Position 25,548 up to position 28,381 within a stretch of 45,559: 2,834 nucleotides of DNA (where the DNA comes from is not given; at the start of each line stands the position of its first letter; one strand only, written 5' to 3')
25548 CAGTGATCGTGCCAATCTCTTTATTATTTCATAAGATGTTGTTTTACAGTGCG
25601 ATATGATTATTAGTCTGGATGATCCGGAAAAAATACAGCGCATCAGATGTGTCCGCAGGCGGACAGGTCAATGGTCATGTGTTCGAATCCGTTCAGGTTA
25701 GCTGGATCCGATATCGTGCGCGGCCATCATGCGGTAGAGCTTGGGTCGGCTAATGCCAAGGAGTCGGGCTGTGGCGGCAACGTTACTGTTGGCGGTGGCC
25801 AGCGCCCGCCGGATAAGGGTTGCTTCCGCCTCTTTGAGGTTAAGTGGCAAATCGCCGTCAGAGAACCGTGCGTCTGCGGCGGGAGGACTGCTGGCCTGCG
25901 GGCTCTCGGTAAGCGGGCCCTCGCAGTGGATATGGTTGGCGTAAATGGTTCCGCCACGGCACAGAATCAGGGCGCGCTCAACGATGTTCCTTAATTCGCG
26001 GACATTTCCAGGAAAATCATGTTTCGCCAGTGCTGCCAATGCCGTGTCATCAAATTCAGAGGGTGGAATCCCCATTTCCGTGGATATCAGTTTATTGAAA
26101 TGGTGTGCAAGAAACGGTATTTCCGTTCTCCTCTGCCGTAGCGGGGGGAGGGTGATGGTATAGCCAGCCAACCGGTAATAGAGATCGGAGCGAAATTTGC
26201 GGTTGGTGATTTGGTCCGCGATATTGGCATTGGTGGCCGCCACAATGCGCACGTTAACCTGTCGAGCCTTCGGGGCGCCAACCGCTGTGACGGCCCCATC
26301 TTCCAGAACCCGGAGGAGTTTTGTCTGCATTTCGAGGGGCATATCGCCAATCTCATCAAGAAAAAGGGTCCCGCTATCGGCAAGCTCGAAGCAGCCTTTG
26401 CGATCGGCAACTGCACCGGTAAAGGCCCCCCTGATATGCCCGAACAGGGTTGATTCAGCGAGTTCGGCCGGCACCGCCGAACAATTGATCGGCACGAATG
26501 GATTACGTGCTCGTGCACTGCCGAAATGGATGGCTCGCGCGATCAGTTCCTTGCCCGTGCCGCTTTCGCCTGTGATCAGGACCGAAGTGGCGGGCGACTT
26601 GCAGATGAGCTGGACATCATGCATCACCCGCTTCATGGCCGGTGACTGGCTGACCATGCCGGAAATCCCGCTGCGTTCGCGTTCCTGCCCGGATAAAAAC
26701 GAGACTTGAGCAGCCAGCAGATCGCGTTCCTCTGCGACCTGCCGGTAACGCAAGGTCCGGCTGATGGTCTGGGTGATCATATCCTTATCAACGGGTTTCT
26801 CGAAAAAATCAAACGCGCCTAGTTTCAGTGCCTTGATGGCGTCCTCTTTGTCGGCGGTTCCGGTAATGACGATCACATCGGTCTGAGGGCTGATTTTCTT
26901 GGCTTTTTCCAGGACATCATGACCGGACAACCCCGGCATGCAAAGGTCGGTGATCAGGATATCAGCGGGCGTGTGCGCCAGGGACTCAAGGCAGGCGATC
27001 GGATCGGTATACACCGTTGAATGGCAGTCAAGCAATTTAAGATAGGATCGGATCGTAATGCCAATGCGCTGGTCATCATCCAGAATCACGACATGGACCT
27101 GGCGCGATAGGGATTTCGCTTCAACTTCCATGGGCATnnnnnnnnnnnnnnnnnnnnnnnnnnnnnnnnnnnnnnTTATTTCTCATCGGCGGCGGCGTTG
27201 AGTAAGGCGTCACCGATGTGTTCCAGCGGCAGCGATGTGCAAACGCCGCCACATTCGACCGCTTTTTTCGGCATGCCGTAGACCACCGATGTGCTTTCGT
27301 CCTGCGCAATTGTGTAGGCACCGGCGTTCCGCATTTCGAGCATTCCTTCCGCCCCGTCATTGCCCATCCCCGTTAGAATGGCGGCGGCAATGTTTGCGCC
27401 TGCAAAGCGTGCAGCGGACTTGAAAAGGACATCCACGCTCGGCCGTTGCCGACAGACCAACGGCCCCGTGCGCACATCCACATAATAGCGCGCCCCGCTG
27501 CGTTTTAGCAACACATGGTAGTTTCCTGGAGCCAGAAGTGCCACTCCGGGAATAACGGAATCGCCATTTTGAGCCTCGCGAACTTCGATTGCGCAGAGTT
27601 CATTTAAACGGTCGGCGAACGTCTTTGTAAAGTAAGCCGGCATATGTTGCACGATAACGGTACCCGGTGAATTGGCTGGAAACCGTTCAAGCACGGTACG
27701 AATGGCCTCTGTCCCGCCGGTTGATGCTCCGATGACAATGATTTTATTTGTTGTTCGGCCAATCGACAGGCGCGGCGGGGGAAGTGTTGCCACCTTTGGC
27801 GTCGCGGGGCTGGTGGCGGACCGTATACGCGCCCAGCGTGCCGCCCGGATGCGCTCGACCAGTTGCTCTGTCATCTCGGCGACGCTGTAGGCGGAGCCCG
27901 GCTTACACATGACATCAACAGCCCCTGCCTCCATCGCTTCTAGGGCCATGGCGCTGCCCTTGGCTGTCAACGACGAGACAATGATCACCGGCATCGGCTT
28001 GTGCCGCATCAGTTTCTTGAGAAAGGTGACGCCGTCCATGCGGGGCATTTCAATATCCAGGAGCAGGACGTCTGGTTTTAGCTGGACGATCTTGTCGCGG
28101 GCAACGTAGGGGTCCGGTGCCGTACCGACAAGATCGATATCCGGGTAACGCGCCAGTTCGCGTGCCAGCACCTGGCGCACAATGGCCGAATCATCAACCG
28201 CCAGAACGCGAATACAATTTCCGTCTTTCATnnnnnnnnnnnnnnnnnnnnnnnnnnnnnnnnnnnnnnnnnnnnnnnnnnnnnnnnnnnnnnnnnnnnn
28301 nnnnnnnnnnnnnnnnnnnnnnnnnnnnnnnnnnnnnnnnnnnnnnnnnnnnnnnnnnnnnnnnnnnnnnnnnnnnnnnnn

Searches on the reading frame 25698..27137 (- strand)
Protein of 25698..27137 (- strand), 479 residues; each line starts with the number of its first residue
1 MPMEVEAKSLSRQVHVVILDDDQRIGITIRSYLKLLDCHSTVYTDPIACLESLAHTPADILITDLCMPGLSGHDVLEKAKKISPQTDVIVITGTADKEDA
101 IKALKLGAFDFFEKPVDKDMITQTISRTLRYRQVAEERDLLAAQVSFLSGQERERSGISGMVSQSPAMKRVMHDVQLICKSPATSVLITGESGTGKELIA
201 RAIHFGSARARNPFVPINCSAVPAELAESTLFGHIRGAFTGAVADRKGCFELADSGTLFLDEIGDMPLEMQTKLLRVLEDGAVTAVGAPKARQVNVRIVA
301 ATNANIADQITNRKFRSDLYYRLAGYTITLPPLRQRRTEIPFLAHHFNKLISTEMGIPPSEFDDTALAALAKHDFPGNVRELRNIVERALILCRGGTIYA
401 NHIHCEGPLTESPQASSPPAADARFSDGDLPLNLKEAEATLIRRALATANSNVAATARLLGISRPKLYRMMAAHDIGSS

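Call 4: search_protein_families(library=pfam, proteins=[window:25698-27137:-])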
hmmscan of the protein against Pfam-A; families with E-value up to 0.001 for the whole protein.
window:25698-27137:- (479 aa): 9 families
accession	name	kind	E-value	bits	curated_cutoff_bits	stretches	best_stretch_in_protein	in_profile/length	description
PF00158.32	Sigma54_activat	-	3.6e-66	222.4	20.2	1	162-328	2-167/168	Sigma-54 interaction domain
PF00072.30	Response_reg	-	4.9e-22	78.6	30.2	1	16-125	1-110/111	Response regulator receiver domain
PF25601.1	AAA_lid_14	-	3.8e-21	75.2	27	1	334-404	1-71/87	AAA+ ATPase lid domain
PF14532.12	Sigma54_activ_2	-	3.4e-18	66.7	25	1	163-333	2-138/138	Sigma-54 interaction domain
PF02954.25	HTH_8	-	2.1e-06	27.8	22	1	434-472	2-40/42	Bacterial regulatory protein, Fis family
PF07728.20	AAA_5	-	1.8e-05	25.2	22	1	186-304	2-123/139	AAA domain (dynein-related subfamily)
PF07724.20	AAA_2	-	1.9e-05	25.2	27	1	182-314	2-135/166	AAA domain (Cdc48 subfamily)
PF01078.27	Mg_chelatase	-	1.9e-05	24.6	20.3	0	242-311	94-165/207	Magnesium chelatase, subunit ChlI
PF00004.35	AAA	-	8.9e-05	23.4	21.2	1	186-312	1-116/131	ATPase family associated with various cellular activities (AAA)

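Call 60: search_protein_families(library=ncbifam, proteins=[window:25698-27137:-], max_evalue=0.01)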
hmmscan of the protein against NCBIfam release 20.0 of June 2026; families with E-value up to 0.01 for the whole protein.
window:25698-27137:- (479 aa): 117 families (the best 25 are shown)
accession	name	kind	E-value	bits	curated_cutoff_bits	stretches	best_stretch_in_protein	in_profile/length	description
TIGR02915.1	PEP_resp_reg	equivalog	4e-113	378.6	502.6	1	17-476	2-444/445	PEP-CTERM-box response regulator transcription factor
TIGR01818.1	ntrC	equivalog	2.1e-111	373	558.6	1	16-469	1-458/463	nitrogen regulation protein NR(I)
NF008469.0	PRK11361.1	equivalog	2.1e-109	366.3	714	1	14-468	5-448/461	acetoacetate metabolism transcriptional regulator AtoC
NF003451.0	PRK05022.1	equivalog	5.4e-98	328.9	476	1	103-471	134-505/512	nitric oxide reductase transcriptional regulator NorR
NF041946.1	LuxO_transreg_Vib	equivalog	1.6e-95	320.6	800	1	20-473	3-459/463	quorum-sensing sigma-54 dependent transcriptional regulator LuxO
TIGR01817.1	nifA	equivalog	2.9e-94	316.8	528.85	1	122-418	149-453/534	nif-specific transcriptional activator NifA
NF041552.1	TF_PrdR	equivalog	2.1e-93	313.6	795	1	140-472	253-574/577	sigma-54 dependent transcriptional regulator PrdR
NF008176.1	PRK10923.1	equivalog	7.7e-93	311.6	620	1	15-469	5-461/469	nitrogen regulation protein NR(I)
NF049963.1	RespRegFlgRCampy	domain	6.4e-91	305.3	750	1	42-406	30-380/429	fla regulon two-component system response regulator FlgR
NF038308.1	RNA_repair_RtcR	equivalog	3.3e-87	293.5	650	1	143-469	164-506/530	RNA repair transcriptional activator RtcR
NF011695.0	PRK15115.1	equivalog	3.5e-87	293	763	1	14-477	7-439/445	two-component system response regulator GlrR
NF007689.0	PRK10365.1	equivalog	7.9e-87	291.9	760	1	13-467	5-435/441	sigma-54-dependent response regulator transcription factor ZraR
NF051870.1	NAssimRespRegNtrX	equivalog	6.2e-86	289.1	600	1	15-471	3-447/452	nitrogen assimilation response regulator NtrX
TIGR02329.1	propionate_PrpR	equivalog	1.9e-82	277.6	499.2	1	122-472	176-525/526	propionate catabolism operon regulatory protein PrpR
NF011958.0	PRK15429.1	equivalog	6e-82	276.3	830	1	125-472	344-682/692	formate hydrogenlyase transcriptional activator FlhA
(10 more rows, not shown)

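Call 75: find_homologous_proteins(query=window:25698-27137:-, max_evalue=1e-100)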
Query window:25698-27137:- (479 aa): 796 proteins with E <= 1e-100 among 8000 candidates; the best 120 are listed.
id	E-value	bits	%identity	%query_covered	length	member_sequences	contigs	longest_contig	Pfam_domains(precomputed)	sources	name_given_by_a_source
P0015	0.0e+0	1049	100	100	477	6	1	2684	PF00158.33,PF07724.21,PF25601.2,PF02954.26,PF14532.13,PF07728.21,PF00072.31,PF01078.28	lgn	-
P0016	5.5e-211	719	69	99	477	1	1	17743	PF00158.33,PF07724.21,PF25601.2,PF02954.26,PF14532.13,PF07728.21,PF00072.31,PF01078.28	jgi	-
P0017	5.0e-209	713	69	99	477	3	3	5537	PF00158.33,PF07724.21,PF25601.2,PF02954.26,PF14532.13,PF07728.21,PF00072.31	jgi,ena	-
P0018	2.0e-207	708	67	99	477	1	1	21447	PF00158.33,PF07724.21,PF25601.2,PF02954.26,PF00004.36,PF14532.13,PF07728.21,PF00072.31,PF01078.28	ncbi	-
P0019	2.1e-207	707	68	99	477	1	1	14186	PF00158.33,PF07724.21,PF25601.2,PF02954.26,PF14532.13,PF07728.21,PF00072.31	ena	-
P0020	2.5e-206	704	68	99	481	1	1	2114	PF00158.33,PF07724.21,PF25601.2,PF02954.26,PF00004.36,PF14532.13,PF07728.21,PF00072.31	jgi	-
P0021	2.1e-198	678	65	99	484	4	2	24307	PF00158.33,PF07724.21,PF25601.2,PF02954.26,PF14532.13,PF07728.21,PF00072.31,PF01078.28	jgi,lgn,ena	-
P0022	2.3e-171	589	57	97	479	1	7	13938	PF00158.33,PF25601.2,PF02954.26,PF14532.13,PF07728.21,PF00072.31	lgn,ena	-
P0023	2.8e-171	588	59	96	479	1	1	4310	PF00158.33,PF07724.21,PF25601.2,PF02954.26,PF00004.36,PF14532.13,PF07728.21,PF00072.31,PF01078.28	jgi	jgi:DNA-binding NtrC family response regulator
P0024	6.1e-166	571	57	97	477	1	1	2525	PF00158.33,PF25601.2,PF02954.26,PF14532.13,PF07728.21,PF00072.31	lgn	-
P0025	1.7e-164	566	57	94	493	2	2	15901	PF00158.33,PF07724.21,PF25601.2,PF02954.26,PF14532.13,PF07728.21,PF00072.31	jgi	-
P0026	1.2e-163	563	55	96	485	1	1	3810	PF00158.33,PF07724.21,PF25601.2,PF02954.26,PF14532.13,PF07728.21,PF00072.31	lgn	-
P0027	3.2e-162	559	56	98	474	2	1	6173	PF00158.33,PF25601.2,PF02954.26,PF14532.13,PF00072.31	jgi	jgi:DNA-binding NtrC family response regulator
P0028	1.2e-161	557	55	98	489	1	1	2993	PF00158.33,PF25601.2,PF02954.26,PF14532.13,PF07728.21,PF00072.31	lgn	-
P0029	1.7e-160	553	56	96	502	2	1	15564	PF00158.33,PF25601.2,PF02954.26,PF14532.13,PF07728.21,PF00072.31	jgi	-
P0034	6.2e-159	548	55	98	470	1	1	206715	PF00158.33,PF25601.2,PF02954.26,PF14532.13,PF07728.21,PF00072.31,PF01078.28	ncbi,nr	ncbi:MAG: sigma-54 dependent transcriptional regulator [Lentisphaerae bacterium]|nr:sigma-54 depende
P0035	2.5e-158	546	55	96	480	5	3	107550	PF00158.33,PF25601.2,PF02954.26,PF14532.13,PF07728.21,PF00072.31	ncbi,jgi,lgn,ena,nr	ncbi:MAG: sigma-54 dependent transcriptional regulator [Kiritimatiellia bacterium]|jgi:DNA-binding N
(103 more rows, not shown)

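Call 76: find_encoding_contigs(protein=P0018, flank=5000, max_places=1)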
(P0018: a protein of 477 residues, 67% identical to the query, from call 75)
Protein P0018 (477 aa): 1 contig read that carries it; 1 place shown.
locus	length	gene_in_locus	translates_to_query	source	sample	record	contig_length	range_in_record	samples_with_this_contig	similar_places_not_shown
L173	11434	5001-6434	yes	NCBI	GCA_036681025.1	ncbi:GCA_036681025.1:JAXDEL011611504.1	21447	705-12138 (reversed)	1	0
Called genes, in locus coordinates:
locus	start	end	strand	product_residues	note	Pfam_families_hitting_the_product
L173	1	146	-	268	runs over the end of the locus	PF00813:FliP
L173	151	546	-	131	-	PF04347:FliO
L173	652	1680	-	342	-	PF09986:DUF2225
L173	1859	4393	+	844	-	PF01627:Hpt, PF02895:H-kinase_dim, PF02518:HATPase_c, PF01584:CheW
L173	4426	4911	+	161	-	PF00072:Response_reg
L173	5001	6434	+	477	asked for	PF00072:Response_reg, PF00158:Sigma54_activat, PF14532:Sigma54_activ_2, PF07724:AAA_2 (weak), PF00004:AAA (weak), PF07728:AAA_5, PF25601:AAA_lid_14, PF02954:HTH_8, +1 more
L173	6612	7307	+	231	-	PF04473:DUF553 (faint)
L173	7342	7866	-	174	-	-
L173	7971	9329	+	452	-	PF04734:Ceramidase_alk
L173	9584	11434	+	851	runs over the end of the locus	?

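Call 77: find_encoding_contigs(protein=P0021, flank=5000, max_places=1)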
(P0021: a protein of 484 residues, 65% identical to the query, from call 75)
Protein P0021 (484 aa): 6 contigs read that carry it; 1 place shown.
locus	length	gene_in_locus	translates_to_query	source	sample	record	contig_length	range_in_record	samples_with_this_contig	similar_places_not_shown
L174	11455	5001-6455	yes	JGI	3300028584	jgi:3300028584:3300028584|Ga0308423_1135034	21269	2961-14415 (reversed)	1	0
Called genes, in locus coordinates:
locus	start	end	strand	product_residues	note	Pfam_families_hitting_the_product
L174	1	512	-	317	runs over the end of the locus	PF00005:ABC_tran, PF13304:AAA_21 (weak)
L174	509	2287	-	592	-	-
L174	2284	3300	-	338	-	PF20030:bpMoxR, PF00004:AAA (faint), PF07726:AAA_3, PF07728:AAA_5, PF17863:AAA_lid_2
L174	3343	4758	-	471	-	-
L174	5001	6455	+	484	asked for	PF00072:Response_reg, PF00158:Sigma54_activat, PF01078:Mg_chelatase (faint), PF14532:Sigma54_activ_2, PF07724:AAA_2 (weak), PF07728:AAA_5, PF25601:AAA_lid_14, PF02954:HTH_8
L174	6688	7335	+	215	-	PF01841:Transglut_core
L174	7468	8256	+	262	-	PF01170:UPF0020 (faint), PF01555:N6_N4_Mtase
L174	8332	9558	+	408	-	PF00155:Aminotran_1_2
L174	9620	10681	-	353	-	PF04055:Radical_SAM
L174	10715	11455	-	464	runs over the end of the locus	PF16697:Yop-YscD_cpl, PF00498:FHA, PF00158:Sigma54_activat, PF14532:Sigma54_activ_2, PF07724:AAA_2, PF00004:AAA (faint), PF07728:AAA_5 (weak), PF25601:AAA_lid_14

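Call 78: find_encoding_contigs(protein=P0034, flank=5000, max_places=1)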
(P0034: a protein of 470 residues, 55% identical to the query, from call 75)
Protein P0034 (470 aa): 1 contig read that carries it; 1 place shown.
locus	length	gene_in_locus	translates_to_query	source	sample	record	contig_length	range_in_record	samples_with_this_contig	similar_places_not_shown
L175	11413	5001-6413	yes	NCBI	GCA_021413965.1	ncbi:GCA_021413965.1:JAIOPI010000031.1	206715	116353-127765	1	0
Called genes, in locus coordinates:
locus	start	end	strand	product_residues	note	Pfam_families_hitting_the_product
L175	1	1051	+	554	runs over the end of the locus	PF16949:ABC_tran_2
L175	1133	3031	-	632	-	PF00069:Pkinase, PF01636:APH (faint), PF07714:PK_Tyr_Ser-Thr, PF03109:ABC1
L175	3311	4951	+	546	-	PF00072:Response_reg, PF00512:HisKA, PF02518:HATPase_c, PF00072:Response_reg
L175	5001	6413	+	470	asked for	PF00072:Response_reg, PF00158:Sigma54_activat, PF14532:Sigma54_activ_2, PF01078:Mg_chelatase (faint), PF07728:AAA_5 (weak), PF25601:AAA_lid_14, PF02954:HTH_8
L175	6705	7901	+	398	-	PF02518:HATPase_c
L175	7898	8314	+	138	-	PF00072:Response_reg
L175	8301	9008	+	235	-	PF00072:Response_reg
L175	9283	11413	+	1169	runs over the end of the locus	PF05227:CHASE3, PF13185:GAF_2, PF00989:PAS (weak), PF08448:PAS_4, PF00512:HisKA, PF02518:HATPase_c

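Call 79: find_encoding_contigs(protein=P0035, flank=5000, max_places=1)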
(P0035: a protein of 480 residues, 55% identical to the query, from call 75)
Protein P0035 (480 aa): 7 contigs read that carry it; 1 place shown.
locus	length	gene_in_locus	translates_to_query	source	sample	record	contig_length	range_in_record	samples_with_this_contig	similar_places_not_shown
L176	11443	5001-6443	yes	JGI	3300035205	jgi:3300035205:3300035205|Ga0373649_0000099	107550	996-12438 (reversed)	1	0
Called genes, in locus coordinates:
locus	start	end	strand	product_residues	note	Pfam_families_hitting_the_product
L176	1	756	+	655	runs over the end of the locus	PF00072:Response_reg, PF00989:PAS, PF13188:PAS_8 (faint), PF08448:PAS_4, PF13426:PAS_9, PF00512:HisKA, PF02518:HATPase_c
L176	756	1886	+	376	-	PF00072:Response_reg, PF07730:HisKA_3, PF13581:HATPase_c_2 (weak), PF02518:HATPase_c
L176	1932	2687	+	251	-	PF00072:Response_reg, PF00196:GerE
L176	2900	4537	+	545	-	PF00072:Response_reg, PF13581:HATPase_c_2 (faint), PF02518:HATPase_c, PF00072:Response_reg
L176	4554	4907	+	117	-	PF00072:Response_reg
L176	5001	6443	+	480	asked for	PF00072:Response_reg, PF00158:Sigma54_activat, PF14532:Sigma54_activ_2, PF07728:AAA_5 (weak), PF25601:AAA_lid_14, PF02954:HTH_8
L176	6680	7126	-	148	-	PF00498:FHA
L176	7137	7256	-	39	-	-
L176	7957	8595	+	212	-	-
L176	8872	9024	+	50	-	-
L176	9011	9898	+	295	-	PF02518:HATPase_c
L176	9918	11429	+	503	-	PF00437:T2SSE, PF13191:AAA_16 (faint)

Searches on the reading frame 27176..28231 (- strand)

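Call 4: search_protein_families(library=pfam, proteins=[window:27176-28231:-])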
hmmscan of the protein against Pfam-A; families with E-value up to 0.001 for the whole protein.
window:27176-28231:- (351 aa): 2 families
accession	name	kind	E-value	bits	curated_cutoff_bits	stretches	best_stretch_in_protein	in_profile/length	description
PF01339.22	CheB_methylest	-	4.3e-63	212.6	24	1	165-343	1-174/174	CheB methylesterase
PF00072.30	Response_reg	-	1.4e-20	74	30.2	1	9-114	1-103/111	Response regulator receiver domain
